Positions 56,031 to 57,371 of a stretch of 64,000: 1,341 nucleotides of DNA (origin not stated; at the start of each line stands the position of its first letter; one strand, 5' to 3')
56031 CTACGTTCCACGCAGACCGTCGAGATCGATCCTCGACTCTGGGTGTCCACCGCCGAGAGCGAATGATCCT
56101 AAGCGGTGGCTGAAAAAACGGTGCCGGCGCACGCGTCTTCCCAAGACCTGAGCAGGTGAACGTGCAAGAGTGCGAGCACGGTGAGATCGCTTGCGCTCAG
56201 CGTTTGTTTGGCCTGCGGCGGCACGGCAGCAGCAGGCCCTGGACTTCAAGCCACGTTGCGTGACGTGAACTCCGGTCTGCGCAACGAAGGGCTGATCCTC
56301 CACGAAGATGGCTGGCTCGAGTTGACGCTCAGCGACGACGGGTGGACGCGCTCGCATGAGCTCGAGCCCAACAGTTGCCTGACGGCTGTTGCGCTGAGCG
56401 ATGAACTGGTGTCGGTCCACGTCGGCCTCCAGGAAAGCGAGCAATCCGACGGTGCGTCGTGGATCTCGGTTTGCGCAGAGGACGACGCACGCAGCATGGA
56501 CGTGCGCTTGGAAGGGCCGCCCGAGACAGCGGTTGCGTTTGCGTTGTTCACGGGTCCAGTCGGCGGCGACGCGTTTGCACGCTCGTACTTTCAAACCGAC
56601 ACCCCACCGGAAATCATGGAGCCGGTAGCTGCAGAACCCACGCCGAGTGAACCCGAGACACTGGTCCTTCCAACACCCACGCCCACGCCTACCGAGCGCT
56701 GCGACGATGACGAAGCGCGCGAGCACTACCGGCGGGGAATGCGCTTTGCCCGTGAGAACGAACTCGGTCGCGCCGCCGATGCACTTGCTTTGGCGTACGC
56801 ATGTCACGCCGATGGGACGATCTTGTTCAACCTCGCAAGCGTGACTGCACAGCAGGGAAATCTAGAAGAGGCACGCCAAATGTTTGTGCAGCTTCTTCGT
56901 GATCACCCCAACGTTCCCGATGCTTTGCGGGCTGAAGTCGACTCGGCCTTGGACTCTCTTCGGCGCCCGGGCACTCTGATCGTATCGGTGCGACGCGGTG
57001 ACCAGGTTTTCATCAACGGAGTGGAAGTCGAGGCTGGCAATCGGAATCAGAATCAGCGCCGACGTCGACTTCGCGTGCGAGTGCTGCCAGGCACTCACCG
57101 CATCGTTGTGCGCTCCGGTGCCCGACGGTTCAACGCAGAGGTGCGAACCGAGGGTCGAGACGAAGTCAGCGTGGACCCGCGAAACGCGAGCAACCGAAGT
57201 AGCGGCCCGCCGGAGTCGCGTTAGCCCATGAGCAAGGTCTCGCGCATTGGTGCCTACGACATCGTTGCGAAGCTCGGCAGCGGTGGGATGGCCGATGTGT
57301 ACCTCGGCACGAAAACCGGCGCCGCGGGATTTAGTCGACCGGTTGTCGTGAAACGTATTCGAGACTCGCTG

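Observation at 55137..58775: Ser/Thr-kinase-linked lipoprotein paralog family with a near-identical 45-aa TPR-like block (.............)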

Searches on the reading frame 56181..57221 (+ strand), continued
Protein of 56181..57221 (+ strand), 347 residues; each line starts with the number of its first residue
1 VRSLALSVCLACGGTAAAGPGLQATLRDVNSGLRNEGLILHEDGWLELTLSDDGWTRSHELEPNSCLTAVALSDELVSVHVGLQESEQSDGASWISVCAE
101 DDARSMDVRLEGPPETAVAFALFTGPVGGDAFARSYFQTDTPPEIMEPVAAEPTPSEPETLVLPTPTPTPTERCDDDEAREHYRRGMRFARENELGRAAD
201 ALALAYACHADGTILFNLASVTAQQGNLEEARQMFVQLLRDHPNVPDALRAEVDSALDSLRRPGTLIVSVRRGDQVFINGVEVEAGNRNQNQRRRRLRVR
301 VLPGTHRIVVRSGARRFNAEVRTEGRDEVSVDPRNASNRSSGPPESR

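Call 57: search_protein_families(library=ncbifam, proteins=[window:56181-57221:+, P0033, P0034, P0029], max_evalue=0.01)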
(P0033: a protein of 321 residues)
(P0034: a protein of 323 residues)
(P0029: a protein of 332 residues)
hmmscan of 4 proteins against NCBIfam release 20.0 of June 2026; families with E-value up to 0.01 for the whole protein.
window:56181-57221:+ (347 aa): 2 families
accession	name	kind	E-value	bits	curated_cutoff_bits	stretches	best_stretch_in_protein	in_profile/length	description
TIGR02917.1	PEP_TPR_lipo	equivalog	0.0038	15.1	312.2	1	179-244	465-768/899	XrtA/PEP-CTERM system TPR-repeat protein PrsT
NF002725.1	PRK02603.1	equivalog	0.0077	16.2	143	0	177-250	33-110/173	photosystem I assembly protein Ycf3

P0033 (321 aa): 5 families
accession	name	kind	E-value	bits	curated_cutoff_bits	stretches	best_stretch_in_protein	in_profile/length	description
NF033762.1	social_mot_Tgl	equivalog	1.8e-05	24.2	225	1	7-65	6-64/252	social motility TPR repeat lipoprotein Tgl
NF047507.1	TPR_BatC_Lepto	exception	0.00011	21.7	175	1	35-97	27-90/214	TPR repeat-containing protein BatC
TIGR02521.1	type_IV_pilW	equivalog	0.00022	20.8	154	1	37-98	140-202/234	type IV pilus biogenesis/stability protein PilW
NF047815.1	LIC10124_lipo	equivalog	0.00075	18.2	650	1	119-181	198-259/516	LIC10124 family lipoprotein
NF047371.1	FlcA_CTERM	equivalog_domain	0.0013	17.3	300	1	27-95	468-537/646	periplasmic flagellar collar protein FlcA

P0034 (323 aa): 5 families
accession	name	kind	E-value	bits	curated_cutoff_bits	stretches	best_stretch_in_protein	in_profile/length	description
NF047507.1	TPR_BatC_Lepto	exception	9.7e-07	28.5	175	1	8-93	5-88/214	TPR repeat-containing protein BatC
NF047371.1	FlcA_CTERM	equivalog_domain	5.2e-06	25.2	300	1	30-96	473-540/646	periplasmic flagellar collar protein FlcA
TIGR02521.1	type_IV_pilW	equivalog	0.0013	18.3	154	1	37-95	142-201/234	type IV pilus biogenesis/stability protein PilW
NF033758.1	gliding_GltE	equivalog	0.0034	16.4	225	1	24-97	284-359/411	adventurous gliding motility TPR repeat lipoprotein GltE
NF040959.1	MamA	equivalog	0.0079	15.7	200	0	25-88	134-198/204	magnetosome protein MamA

P0029 (332 aa): 2 families
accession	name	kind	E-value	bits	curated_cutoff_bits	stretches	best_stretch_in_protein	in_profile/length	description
TIGR03302.1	OM_YfiO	subfamily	0.0066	16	81.4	1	6-91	4-98/239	outer membrane protein assembly factor BamD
NF052312.1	T9SS_PorW_SprE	equivalog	0.0095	14.6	250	0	36-109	303-374/716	type IX secretion system periplasmic lipoprotein PorW/SprE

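Call 71: find_encoding_contigs(protein=P0004, flank=5000, max_places=1)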
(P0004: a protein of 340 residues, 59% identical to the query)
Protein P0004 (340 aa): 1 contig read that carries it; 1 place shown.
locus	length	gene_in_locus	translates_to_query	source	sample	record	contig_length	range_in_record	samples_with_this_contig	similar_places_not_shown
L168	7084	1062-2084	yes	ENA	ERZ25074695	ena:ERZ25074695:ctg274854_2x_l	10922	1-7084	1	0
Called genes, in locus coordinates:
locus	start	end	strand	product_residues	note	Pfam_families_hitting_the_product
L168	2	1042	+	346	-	?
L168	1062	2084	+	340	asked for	-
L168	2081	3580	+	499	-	PF00069:Pkinase, PF01636:APH (faint), PF07714:PK_Tyr_Ser-Thr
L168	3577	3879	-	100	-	PF01356:A_amylase_inhib (weak)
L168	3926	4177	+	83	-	-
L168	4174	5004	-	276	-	PF03372:Exo_endo_phos, PF23226:Exo_endo_phos_PGAP2IP (weak)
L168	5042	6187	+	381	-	PF18306:LDcluster4 (faint)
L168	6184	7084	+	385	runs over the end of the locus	PF13091:PLDc_2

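Call 72: find_encoding_contigs(protein=P0006, flank=5000, max_places=1)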
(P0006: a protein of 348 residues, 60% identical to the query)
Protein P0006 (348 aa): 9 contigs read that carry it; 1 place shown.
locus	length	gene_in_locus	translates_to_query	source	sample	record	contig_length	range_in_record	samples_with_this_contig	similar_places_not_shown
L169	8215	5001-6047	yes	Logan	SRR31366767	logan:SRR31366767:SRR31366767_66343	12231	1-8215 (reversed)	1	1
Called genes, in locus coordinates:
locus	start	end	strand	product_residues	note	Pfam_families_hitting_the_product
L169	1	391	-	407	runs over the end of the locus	PF08014:MATCAP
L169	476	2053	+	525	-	PF11617:Cu-binding_MopE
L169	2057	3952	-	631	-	PF01336:tRNA_anti-codon, PF00152:tRNA-synt_2, PF02938:GAD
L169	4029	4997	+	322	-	-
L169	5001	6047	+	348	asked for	-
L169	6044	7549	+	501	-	PF00069:Pkinase, PF07714:PK_Tyr_Ser-Thr, PF01636:APH (faint)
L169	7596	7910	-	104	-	PF01356:A_amylase_inhib (weak)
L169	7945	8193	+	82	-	-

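Call 78: find_encoding_contigs(protein=P0027, flank=4000, max_places=2)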
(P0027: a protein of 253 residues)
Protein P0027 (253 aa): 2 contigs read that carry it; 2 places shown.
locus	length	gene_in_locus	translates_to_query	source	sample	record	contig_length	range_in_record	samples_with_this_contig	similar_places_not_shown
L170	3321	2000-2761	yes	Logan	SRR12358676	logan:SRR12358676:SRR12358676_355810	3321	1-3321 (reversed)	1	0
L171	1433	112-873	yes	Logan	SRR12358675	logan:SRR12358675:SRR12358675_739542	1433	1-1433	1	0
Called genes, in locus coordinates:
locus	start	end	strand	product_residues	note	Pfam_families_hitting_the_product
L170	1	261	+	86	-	?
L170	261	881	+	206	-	-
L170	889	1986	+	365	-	PF00155:Aminotran_1_2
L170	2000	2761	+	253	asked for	PF13428:TPR_14 (faint), PF13424:TPR_12 (faint), PF13432:TPR_16 (faint), PF00515:TPR_1 (faint), PF07719:TPR_2 (faint), PF13176:TPR_7 (faint), PF13174:TPR_6 (weak)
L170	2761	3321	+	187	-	?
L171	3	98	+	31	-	?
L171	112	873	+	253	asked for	PF13428:TPR_14 (faint), PF13424:TPR_12 (faint), PF13432:TPR_16 (faint), PF00515:TPR_1 (faint), PF07719:TPR_2 (faint), PF13176:TPR_7 (faint), PF13174:TPR_6 (weak)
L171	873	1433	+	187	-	?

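Call 79: find_encoding_contigs(protein=P0029, flank=4000, max_places=2)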
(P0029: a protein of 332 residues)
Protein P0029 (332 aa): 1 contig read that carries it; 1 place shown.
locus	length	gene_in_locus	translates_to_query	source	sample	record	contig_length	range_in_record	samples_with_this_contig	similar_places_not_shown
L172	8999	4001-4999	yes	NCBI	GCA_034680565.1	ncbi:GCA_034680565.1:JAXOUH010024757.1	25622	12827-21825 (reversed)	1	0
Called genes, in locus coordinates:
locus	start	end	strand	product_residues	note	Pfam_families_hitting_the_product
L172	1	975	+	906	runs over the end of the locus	PF03422:CBM_6, PF18099:CBM_35_2, PF00754:F5_F8_type_C, PF22633:F5_F8_type_C_2, PF18884:TSP3_bac (faint), PF00754:F5_F8_type_C, PF22633:F5_F8_type_C_2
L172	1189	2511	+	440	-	PF00069:Pkinase, PF07714:PK_Tyr_Ser-Thr, PF01636:APH (faint), PF03109:ABC1 (weak)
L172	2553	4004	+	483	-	PF03781:FGE-sulfatase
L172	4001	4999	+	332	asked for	-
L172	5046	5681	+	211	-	-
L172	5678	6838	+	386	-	PF14522:Cytochrome_C7 (faint), PF13442:Cytochrome_CBB3 (faint), PF00034:Cytochrom_C (weak)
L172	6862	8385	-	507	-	PF00069:Pkinase, PF07714:PK_Tyr_Ser-Thr, PF01636:APH (faint)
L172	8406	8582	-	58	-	-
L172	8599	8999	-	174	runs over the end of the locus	-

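Call 80: find_encoding_contigs(protein=P0031, flank=4000, max_places=2)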
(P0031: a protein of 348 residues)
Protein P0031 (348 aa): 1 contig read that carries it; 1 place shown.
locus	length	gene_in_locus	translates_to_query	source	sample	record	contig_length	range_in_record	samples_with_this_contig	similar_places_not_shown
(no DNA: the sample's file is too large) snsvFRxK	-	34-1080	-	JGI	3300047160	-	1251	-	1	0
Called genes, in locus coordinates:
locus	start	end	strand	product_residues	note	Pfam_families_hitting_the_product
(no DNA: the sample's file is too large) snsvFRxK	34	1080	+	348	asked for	PF07719:TPR_2 (faint), PF08308:PEGA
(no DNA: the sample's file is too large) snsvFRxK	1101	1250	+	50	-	?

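Call 87: find_homologous_proteins(query=A4, max_evalue=0.00001)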
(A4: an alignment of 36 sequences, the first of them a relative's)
Query A4 (36 sequences) (321 aa, profile of the alignment): 87 proteins with E <= 0.00001 among 8000 candidates.
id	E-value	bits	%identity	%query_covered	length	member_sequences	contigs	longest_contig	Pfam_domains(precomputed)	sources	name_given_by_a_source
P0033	6.7e-90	320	100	100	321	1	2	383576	PF08308.18,PF07719.24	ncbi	-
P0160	1.1e-74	270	44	98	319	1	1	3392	PF08308.18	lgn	-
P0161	8.2e-72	261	41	99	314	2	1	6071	PF08308.18,PF07719.24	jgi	jgi:tetratricopeptide (TPR) repeat protein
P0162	1.1e-71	260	42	99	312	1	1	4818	PF08308.18,PF07719.24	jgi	jgi:hypothetical protein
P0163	1.0e-70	257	42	89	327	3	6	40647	PF00515.35,PF08308.18,PF13432.13,PF07719.24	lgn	-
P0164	1.1e-70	257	42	89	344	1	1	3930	PF00515.35,PF07719.24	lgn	-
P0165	2.2e-70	256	34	97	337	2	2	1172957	PF08308.18,PF07719.24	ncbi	ncbi:MAG: PEGA domain-containing protein [Pseudomonadota bacterium]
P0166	7.2e-70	254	40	99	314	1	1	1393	PF08308.18,PF07719.24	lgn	-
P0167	3.2e-69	252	39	100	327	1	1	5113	PF14559.13,PF00515.35,PF13432.13,PF07719.24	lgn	-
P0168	4.6e-69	252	33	91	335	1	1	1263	PF08308.18,PF07719.24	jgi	jgi:tetratricopeptide (TPR) repeat protein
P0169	1.4e-68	250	36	100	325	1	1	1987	PF08308.18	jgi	jgi:hypothetical protein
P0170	2.3e-68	249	39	93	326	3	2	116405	PF14559.13,PF00515.35,PF08308.18,PF13432.13,PF13428.13,PF07719.24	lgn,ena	-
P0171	4.1e-68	248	41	90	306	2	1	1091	PF14559.13,PF00515.35,PF08308.18,PF16355.12,PF13432.13,PF07719.24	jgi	jgi:hypothetical protein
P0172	7.1e-68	248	41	96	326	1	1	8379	PF00515.35,PF08308.18,PF13432.13,PF07719.24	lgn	-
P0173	2.7e-67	246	38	91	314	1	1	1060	PF13432.13,PF07719.24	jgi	jgi:tetratricopeptide (TPR) repeat protein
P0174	1.1e-66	244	30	100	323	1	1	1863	PF08308.18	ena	-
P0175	2.3e-66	243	43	99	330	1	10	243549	PF08308.18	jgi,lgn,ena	-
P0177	3.3e-66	242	38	90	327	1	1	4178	PF00515.35,PF08308.18,PF07719.24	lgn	-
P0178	3.9e-66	242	39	100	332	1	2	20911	PF00515.35,PF08308.18,PF13432.13,PF07719.24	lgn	-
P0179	6.3e-66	241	40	95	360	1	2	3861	PF14559.13,PF00515.35,PF08308.18,PF13432.13,PF13428.13,PF07719.24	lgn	-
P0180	1.1e-65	240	31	87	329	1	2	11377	PF08308.18,PF13432.13,PF07719.24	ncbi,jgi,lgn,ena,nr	ncbi:MAG TPA: PEGA domain-containing protein [Polyangiaceae bacterium]|nr:PEGA domain-containing pro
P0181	1.6e-65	240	29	92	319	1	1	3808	PF08308.18,PF07719.24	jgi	jgi:tetratricopeptide (TPR) repeat protein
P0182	2.0e-65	240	40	89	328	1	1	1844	PF00515.35,PF08308.18,PF13432.13,PF07719.24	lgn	-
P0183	2.2e-65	239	43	86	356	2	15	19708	PF14559.13,PF00515.35,PF08308.18,PF13432.13,PF13428.13,PF07719.24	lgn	-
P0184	4.1e-65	239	42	93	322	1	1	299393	PF00515.35,PF08308.18,PF07719.24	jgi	jgi:tetratricopeptide (TPR) repeat protein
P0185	4.7e-65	238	34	90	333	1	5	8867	PF00515.35,PF08308.18,PF07719.24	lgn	-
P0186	4.9e-65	238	41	96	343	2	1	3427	PF00515.35,PF08308.18,PF13432.13,PF07719.24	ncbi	-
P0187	6.9e-65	238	33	92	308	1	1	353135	PF14559.13,PF13371.13,PF00515.35,PF08308.18,PF13432.13,PF07719.24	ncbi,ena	-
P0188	7.9e-65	238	40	100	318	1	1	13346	PF00515.35,PF08308.18,PF07719.24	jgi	jgi:tetratricopeptide (TPR) repeat protein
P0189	9.3e-65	237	43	90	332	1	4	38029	PF08308.18,PF13432.13,PF07719.24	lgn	-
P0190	9.2e-64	234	30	98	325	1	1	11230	PF08308.18,PF13432.13,PF07719.24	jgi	jgi:tetratricopeptide (TPR) repeat protein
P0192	1.9e-63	233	42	96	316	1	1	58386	PF08308.18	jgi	jgi:tetratricopeptide (TPR) repeat protein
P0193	2.0e-63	233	41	90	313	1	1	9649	PF08308.18,PF07719.24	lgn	-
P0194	2.8e-63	233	41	95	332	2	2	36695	PF00515.35,PF08308.18,PF13432.13,PF13428.13,PF07719.24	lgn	-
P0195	2.9e-63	232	40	98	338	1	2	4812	PF00515.35,PF08308.18,PF13432.13,PF07719.24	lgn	-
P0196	3.0e-63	232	39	99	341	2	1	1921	PF00515.35,PF08308.18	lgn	-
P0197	6.5e-63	231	38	89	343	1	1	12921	PF00515.35,PF08308.18,PF07719.24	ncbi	ncbi:MAG TPA: PEGA domain-containing protein [Polyangiales bacterium]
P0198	8.6e-63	231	38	97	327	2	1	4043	PF08308.18,PF07719.24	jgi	jgi:tetratricopeptide (TPR) repeat protein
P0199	1.1e-62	231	42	90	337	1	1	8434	PF00515.35,PF08308.18,PF07719.24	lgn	-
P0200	3.9e-62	229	39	85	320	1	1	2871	PF00515.35,PF08308.18,PF07719.24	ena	-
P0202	6.1e-62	228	30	91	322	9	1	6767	PF08308.18,PF13432.13,PF07719.24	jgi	-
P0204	1.3e-61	227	37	99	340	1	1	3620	PF08308.18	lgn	-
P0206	1.7e-61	227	30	93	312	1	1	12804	PF00515.35,PF08308.18,PF13181.13,PF07719.24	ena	-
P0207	2.2e-61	226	41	100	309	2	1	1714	PF00515.35,PF08308.18,PF13432.13,PF07719.24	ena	-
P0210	7.5e-61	225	40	99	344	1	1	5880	PF08308.18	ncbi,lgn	-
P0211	1.5e-60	224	41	90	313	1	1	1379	PF00515.35,PF08308.18,PF07719.24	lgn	-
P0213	2.9e-60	223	39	99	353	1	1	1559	PF00515.35,PF08308.18,PF07719.24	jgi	jgi:tetratricopeptide (TPR) repeat protein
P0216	3.2e-59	219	41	44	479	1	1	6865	PF08308.18,PF13432.13,PF07719.24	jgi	jgi:tetratricopeptide (TPR) repeat protein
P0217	8.3e-59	218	40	99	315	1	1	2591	PF08308.18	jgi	jgi:hypothetical protein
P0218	2.6e-58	216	36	95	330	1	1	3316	PF08308.18,PF13432.13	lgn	-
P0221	6.0e-57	212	35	88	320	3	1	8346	PF08308.18,PF07719.24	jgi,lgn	jgi:hypothetical protein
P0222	1.8e-56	210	38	98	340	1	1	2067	PF08308.18,PF07719.24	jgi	jgi:tetratricopeptide (TPR) repeat protein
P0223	4.7e-56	209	35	50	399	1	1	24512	PF08308.18,PF13620.13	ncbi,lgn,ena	-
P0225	3.9e-55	206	30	81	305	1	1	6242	PF08308.18,PF07719.24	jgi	jgi:hypothetical protein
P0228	1.5e-51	194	33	52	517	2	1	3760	PF08308.18,PF13620.13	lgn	-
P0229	5.5e-51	192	33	80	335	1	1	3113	PF08308.18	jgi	-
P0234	3.5e-39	153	28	80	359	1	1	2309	PF00515.35,PF08308.18,PF13424.13,PF07719.24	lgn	-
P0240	2.0e-23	102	30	26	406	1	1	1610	PF08308.18,PF13620.13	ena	-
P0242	6.3e-15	74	25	48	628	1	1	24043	PF08308.18,PF07719.24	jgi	jgi:hypothetical protein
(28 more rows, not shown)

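Call 92: search_solved_structures(query=A1, max_evalue=1, show_alignments=3)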
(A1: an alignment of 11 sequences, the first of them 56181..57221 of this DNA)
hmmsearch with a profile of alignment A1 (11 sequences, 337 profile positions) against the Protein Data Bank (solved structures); distinct sequences matched with E-value up to 1: 15.
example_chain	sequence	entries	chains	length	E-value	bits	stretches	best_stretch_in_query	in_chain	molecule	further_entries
6eou_A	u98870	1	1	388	0.062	15.6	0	214-244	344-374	UDP-N-acetylglucosamine--peptide N-acetylglucosaminyltransferase 110 kDa subunit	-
1w3b_A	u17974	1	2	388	0.067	15.5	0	214-244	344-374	UDP-N-ACETYLGLUCOSAMINE--PEPTIDE N-ACETYLGLUCOSAMINYLTRANSFERASE 110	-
5lvv_A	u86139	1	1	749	0.21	13.9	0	214-245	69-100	UDP-N-acetylglucosamine--peptide N-acetylglucosaminyltransferase 110 kDa subunit,UDP-N-ace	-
7yeh_B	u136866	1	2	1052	0.22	13.8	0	214-245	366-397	UDP-N-acetylglucosamine--peptide N-acetylglucosaminyltransferase 110 kDa subunit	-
7yea_A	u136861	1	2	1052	0.22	13.8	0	214-245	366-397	UDP-N-acetylglucosamine--peptide N-acetylglucosaminyltransferase 110 kDa subunit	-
7ntf_A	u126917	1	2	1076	0.28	13.4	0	214-245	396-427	Isoform 1 of UDP-N-acetylglucosamine--peptide N-acetylglucosaminyltransferase 110 kDa subu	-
6tka_AAA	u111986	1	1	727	0.41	12.9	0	214-245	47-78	UDP-N-acetylglucosamine--peptide N-acetylglucosaminyltransferase 110 kDa subunit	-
5a01_A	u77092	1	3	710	0.41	12.9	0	214-247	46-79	O-GLYCOSYLTRANSFERASE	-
6ibo_A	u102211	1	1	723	0.79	12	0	214-245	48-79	UDP-N-acetylglucosamine--peptide N-acetylglucosaminyltransferase 110 kDa subunit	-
6q4m_A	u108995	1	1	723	0.79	12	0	214-245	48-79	UDP-N-acetylglucosamine--peptide N-acetylglucosaminyltransferase 110 kDa subunit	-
3pe3_A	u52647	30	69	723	0.79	12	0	214-245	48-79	UDP-N-acetylglucosamine--peptide N-acetylglucosaminyltransferase 110 kDa subunit | UDP-N-ACETYLGLUCOSAMINE--PEPTIDE N-ACETYLGLUCOSAMINYL TRANSFERASE 110 KDA SUB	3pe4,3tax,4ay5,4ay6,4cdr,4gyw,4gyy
8cm9_A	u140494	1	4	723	0.83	11.9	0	214-245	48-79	UDP-N-acetylglucosamine--peptide N-acetylglucosaminyltransferase 110 kDa subunit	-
5fzr_A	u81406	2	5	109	0.94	11.7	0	212-230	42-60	DESIGNED TPR PROTEIN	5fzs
5lwv_A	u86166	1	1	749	0.98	11.7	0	214-245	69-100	Host cell factor 1,UDP-N-acetylglucosamine--peptide N-acetylglucosaminyltransferase 110 kD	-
5hgv_A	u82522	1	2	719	0.99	11.6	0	214-245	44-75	UDP-N-acetylglucosamine--peptide N-acetylglucosaminyltransferase 110 kDa subunit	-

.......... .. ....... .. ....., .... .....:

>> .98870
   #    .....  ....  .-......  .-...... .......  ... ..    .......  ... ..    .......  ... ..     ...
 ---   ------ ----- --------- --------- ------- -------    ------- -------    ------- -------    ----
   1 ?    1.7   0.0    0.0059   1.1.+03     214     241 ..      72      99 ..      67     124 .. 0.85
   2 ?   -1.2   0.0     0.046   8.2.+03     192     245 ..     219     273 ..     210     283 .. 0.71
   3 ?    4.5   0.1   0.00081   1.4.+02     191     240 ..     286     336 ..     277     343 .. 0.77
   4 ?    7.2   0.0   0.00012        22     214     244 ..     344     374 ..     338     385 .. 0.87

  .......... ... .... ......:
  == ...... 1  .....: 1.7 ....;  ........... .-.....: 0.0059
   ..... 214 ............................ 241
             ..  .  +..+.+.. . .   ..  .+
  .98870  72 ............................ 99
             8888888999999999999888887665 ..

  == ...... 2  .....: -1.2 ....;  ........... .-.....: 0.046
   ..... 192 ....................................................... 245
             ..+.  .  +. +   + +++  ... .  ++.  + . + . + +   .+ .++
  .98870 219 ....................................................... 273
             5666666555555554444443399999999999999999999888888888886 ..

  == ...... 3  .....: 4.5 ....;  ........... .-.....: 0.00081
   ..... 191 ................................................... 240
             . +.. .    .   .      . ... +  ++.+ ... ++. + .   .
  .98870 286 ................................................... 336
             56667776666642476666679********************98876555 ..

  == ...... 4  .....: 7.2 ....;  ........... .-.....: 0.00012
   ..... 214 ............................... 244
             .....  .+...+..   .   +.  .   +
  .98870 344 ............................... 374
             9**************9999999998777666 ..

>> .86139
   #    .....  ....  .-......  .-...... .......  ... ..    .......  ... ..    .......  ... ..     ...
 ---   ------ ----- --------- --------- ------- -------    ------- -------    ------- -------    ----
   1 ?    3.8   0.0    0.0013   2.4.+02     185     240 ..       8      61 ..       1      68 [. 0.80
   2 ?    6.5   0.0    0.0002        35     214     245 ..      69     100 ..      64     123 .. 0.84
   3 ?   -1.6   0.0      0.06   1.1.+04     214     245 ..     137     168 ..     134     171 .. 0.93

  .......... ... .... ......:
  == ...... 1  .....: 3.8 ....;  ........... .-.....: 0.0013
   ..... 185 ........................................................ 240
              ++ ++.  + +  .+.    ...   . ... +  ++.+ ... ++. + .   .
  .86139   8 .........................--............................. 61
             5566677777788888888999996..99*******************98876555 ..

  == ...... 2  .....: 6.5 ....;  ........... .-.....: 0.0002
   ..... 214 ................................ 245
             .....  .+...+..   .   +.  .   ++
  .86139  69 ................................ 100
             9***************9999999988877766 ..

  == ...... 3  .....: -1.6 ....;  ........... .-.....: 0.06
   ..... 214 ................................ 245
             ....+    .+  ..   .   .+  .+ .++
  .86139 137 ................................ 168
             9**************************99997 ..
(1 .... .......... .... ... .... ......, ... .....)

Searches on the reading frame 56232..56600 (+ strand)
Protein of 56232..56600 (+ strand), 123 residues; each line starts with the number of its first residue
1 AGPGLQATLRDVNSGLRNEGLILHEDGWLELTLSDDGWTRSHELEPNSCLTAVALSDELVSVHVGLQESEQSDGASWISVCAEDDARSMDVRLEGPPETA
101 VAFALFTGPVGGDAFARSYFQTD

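Call 70: predict_structure(alignment_id=A7)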
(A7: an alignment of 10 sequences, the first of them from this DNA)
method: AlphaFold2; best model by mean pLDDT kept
length: 123 residues; sequences in the alignment: 10
mean_pLDDT: 92.0   pTM: 0.85
mean pLDDT of the five models: 92.0, 91.0, 90.4, 88.7, 88.1
residues with pLDDT >= 90: 103; 70-90: 15; 50-70: 5; < 50: 0
segments of 3 or more residues with pLDDT < 50: none
pLDDT, mean of each block of 10 residues (from residue 1): 81 94 93 94 93 94 95 93 91 95 95 92 68
secondary structure, 60 per line:
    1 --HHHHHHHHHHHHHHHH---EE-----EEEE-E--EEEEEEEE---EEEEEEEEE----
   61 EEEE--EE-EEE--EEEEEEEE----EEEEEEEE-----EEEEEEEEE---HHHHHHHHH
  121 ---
elements in order: H3-18 E29-32 E37-44 E48-56 E61-64 E70-72 E75-82 E87-94 E100-108 H112-120
